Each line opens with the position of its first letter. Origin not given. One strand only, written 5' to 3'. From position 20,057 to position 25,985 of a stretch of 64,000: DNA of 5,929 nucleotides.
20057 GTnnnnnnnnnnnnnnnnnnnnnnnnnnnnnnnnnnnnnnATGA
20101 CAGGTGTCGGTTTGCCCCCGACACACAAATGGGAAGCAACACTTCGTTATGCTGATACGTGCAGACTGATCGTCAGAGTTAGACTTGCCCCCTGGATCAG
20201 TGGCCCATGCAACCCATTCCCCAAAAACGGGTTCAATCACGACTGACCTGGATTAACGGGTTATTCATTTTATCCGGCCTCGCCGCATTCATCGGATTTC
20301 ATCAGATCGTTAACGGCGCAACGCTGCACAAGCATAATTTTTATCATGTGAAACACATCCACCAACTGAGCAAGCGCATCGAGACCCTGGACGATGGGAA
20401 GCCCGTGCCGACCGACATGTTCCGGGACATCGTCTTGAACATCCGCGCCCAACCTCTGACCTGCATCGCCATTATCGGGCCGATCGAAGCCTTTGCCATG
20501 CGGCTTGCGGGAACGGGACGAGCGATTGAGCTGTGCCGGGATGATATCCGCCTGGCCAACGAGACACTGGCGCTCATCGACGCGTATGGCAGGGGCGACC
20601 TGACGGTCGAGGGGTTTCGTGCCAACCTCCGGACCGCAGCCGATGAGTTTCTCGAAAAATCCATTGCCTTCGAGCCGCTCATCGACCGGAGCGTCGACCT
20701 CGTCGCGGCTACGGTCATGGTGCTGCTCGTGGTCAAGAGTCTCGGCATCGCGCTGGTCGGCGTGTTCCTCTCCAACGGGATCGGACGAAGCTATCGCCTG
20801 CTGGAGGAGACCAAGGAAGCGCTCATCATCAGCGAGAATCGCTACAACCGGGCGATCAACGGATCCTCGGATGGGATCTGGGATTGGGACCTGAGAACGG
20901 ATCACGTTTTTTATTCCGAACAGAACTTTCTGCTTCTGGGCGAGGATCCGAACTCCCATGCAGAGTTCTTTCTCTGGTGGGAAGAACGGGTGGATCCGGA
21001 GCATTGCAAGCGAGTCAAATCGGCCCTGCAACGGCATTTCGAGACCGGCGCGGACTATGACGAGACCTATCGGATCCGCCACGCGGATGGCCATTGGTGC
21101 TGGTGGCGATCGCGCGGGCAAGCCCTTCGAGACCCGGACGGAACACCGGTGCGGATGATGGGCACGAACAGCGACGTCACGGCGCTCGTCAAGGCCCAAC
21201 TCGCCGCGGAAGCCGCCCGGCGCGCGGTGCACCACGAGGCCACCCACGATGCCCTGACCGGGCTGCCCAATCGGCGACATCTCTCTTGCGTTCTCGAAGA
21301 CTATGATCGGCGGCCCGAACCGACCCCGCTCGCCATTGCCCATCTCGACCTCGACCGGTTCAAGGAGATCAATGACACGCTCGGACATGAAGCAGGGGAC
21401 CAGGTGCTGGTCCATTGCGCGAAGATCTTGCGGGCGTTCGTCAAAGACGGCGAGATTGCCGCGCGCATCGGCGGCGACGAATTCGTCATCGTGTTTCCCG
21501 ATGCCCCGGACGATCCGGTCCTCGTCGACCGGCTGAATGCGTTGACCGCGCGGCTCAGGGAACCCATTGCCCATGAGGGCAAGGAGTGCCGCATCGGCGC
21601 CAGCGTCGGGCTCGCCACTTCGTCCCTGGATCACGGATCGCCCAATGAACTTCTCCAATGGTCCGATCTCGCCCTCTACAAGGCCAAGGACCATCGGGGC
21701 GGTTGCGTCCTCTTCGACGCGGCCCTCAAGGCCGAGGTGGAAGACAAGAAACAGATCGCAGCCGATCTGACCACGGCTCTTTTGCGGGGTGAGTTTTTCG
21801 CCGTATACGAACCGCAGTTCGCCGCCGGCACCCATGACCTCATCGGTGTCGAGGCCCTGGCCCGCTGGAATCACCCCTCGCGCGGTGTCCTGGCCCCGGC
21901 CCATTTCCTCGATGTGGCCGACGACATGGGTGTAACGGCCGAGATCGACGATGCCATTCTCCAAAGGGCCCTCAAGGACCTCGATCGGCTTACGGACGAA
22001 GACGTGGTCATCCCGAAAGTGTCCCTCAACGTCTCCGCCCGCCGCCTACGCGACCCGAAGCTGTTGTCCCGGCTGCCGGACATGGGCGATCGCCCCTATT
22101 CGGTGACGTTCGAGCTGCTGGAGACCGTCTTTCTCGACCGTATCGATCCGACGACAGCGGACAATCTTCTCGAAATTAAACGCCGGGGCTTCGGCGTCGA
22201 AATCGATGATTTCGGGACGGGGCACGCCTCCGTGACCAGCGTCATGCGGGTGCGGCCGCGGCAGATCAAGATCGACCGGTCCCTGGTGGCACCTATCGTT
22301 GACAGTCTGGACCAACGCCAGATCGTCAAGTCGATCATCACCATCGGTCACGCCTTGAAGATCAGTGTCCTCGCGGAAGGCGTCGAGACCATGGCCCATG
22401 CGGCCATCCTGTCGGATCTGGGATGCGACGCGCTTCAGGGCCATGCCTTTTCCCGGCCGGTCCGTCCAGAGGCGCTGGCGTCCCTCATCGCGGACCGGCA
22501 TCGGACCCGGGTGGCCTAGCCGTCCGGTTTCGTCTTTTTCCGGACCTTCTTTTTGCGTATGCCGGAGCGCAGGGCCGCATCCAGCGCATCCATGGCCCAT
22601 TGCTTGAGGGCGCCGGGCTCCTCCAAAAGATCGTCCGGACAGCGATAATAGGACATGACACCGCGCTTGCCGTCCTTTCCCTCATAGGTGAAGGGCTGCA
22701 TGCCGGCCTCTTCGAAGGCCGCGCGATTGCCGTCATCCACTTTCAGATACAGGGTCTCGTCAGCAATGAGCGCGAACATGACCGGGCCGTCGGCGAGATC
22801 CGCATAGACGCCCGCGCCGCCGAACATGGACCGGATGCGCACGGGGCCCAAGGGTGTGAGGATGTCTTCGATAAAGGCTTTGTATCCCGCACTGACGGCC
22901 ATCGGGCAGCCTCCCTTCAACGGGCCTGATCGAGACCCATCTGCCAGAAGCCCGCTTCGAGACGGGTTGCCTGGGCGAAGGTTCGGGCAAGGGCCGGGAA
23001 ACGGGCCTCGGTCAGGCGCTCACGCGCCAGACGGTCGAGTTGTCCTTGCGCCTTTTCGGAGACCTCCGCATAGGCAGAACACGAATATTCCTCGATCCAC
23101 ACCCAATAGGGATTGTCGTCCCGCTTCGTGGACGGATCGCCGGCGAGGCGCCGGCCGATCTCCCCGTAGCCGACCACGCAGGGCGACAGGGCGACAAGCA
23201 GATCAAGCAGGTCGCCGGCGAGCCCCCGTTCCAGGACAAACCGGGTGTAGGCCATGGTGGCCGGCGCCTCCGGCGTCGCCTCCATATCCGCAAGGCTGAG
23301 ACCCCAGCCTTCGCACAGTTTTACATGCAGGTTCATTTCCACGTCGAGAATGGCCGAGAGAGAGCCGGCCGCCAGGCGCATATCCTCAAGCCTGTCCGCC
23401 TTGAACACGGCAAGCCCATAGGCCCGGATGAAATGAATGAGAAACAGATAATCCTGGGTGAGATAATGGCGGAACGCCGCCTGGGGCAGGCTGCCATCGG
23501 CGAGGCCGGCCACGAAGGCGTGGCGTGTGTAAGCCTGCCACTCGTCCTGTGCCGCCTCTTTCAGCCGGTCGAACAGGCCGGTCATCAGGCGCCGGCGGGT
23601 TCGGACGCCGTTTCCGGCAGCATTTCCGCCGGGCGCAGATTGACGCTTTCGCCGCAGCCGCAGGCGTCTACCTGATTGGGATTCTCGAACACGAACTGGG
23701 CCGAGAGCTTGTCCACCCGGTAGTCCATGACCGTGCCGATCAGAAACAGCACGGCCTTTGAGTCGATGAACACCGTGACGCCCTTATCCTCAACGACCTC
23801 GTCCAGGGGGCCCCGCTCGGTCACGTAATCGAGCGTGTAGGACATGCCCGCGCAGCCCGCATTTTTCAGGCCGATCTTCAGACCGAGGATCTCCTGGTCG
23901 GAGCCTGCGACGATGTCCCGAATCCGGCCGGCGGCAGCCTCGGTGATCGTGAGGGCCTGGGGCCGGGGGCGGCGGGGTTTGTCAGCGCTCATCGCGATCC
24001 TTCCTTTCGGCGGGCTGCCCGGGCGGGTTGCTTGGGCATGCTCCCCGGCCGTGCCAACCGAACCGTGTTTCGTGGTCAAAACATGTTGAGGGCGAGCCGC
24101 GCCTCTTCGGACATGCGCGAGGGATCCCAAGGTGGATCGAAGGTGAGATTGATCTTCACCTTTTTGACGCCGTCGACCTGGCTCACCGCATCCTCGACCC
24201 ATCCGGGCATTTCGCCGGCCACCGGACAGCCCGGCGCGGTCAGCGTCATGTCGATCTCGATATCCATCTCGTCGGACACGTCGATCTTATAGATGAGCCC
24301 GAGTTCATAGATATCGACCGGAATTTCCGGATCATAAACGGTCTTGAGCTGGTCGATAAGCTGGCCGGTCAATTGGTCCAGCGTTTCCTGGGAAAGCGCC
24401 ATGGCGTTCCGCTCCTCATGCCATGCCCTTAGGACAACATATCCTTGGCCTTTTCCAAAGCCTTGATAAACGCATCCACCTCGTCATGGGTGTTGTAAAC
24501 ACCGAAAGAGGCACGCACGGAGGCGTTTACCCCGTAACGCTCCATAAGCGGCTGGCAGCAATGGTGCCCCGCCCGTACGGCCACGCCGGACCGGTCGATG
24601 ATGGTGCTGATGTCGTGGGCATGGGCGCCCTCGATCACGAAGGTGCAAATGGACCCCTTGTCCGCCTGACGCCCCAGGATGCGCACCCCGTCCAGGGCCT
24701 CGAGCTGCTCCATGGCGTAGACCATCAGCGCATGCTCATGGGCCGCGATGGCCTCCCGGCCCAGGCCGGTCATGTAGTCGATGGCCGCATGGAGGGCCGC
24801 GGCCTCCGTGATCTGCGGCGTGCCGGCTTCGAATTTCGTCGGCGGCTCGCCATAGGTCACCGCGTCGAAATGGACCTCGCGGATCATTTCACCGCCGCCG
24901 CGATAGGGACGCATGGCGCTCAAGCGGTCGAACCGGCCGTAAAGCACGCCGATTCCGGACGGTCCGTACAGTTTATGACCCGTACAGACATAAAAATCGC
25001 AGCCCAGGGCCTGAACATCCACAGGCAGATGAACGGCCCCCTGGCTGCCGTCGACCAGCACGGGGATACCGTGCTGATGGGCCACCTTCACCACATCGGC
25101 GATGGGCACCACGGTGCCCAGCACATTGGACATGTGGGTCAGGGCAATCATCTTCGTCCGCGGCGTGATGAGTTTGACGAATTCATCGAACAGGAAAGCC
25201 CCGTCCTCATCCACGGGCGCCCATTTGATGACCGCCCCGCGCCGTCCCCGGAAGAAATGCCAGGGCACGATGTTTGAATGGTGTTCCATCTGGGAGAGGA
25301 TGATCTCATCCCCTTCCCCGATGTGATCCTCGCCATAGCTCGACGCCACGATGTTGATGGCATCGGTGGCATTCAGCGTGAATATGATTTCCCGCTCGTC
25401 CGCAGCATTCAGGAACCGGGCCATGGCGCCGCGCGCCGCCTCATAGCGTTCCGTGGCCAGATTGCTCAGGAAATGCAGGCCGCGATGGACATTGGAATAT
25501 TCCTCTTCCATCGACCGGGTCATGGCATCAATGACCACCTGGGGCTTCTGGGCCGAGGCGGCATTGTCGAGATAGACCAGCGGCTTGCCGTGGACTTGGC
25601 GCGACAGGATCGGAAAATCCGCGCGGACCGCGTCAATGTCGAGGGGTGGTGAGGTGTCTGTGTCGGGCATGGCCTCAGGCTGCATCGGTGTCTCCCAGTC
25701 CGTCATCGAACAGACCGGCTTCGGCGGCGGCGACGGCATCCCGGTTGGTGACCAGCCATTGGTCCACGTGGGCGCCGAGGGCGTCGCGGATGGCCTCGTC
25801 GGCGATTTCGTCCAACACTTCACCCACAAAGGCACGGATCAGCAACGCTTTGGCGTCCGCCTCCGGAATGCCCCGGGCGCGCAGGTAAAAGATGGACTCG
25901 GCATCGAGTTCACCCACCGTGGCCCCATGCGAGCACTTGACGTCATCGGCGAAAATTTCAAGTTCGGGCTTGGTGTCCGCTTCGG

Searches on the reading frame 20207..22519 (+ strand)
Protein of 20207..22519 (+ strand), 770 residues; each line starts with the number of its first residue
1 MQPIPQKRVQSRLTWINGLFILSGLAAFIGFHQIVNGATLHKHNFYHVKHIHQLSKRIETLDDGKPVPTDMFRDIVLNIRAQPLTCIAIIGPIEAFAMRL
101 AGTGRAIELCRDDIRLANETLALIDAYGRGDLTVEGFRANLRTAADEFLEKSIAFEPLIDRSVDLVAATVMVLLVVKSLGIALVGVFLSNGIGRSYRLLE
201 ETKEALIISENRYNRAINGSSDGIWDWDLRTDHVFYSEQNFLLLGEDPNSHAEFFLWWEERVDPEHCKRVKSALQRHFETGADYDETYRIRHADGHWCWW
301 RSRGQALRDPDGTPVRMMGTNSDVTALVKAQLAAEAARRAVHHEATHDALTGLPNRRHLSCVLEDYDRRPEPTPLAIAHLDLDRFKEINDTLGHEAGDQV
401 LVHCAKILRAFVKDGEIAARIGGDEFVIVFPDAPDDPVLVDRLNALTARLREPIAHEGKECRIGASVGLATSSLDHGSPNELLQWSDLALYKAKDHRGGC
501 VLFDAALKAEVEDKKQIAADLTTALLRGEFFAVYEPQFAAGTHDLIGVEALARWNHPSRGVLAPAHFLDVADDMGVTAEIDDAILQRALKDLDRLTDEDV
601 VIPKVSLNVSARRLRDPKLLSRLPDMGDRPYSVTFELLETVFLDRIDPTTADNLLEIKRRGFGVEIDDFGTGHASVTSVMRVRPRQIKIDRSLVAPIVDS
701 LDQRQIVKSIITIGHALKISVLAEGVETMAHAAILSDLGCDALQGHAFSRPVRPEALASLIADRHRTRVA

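Call 59: search_protein_families(library=pfam, proteins=[window:20207-22519:+], max_evalue=0.00001)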
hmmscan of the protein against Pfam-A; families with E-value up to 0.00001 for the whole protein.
window:20207-22519:+ (770 aa): 4 families
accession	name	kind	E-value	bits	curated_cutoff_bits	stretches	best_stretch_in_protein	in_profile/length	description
PF00563.25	EAL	-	7.7e-58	196.1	31.3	1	519-751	2-236/236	EAL domain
PF00990.26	GGDEF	-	7.3e-38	130.3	23.8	1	345-497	1-158/161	Diguanylate cyclase, GGDEF domain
PF08447.18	PAS_3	-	2.4e-19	69.8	25.6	1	234-321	2-89/89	PAS fold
PF08448.16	PAS_4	-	3.8e-06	27.5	23.1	0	257-327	41-108/110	PAS fold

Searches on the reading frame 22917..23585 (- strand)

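Call 59: search_protein_families(library=pfam, proteins=[window:22917-23585:-], max_evalue=0.00001)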
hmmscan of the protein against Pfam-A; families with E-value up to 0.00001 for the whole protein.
window:22917-23585:- (222 aa): 1 family
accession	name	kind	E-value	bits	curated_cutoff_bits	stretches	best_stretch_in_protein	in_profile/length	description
PF03070.21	TENA_THI-4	-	4.2e-46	157.8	22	1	12-219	4-209/210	TENA/THI-4/PQQC family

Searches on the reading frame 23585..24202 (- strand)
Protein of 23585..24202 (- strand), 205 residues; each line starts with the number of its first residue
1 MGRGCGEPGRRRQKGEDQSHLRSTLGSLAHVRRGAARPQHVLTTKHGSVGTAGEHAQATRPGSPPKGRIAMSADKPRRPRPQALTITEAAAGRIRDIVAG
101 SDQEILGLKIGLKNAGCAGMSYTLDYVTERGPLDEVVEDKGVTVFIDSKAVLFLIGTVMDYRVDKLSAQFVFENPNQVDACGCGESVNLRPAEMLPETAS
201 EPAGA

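Call 59: search_protein_families(library=pfam, proteins=[window:23585-24202:-], max_evalue=0.00001)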
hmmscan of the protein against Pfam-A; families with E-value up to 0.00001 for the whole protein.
window:23585-24202:- (205 aa): 1 family
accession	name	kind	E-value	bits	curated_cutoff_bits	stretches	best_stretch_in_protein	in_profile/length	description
PF01521.26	Fe-S_biosyn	-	7.6e-18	65.2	26.3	1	84-184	3-109/110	Iron-sulphur cluster biosynthesis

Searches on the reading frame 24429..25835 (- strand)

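Call 40: search_protein_families(library=pfam, proteins=[window:24429-25835:-], max_evalue=0.0001)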
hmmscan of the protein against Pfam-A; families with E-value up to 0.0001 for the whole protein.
window:24429-25835:- (468 aa): 5 families
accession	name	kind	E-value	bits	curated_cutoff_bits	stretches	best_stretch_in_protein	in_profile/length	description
PF00266.25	Aminotran_5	-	7.1e-137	456.8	21.5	1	87-456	1-371/371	Aminotransferase class-V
PF00155.27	Aminotran_1_2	-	3e-07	30.4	19.7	1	126-262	39-185/361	Aminotransferase class I and II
PF01041.23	DegT_DnrJ_EryC1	-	2e-06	27.7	19.8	1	145-266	37-149/360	DegT/DnrJ/EryC1/StrS aminotransferase family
PF01053.26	Cys_Met_Meta_PP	-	3.6e-06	26.2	27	1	215-268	126-179/381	Cys/Met metabolism PLP-dependent enzyme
PF01212.27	Beta_elim_lyase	-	5.7e-05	23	27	1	150-275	50-184/288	Beta-eliminating lyase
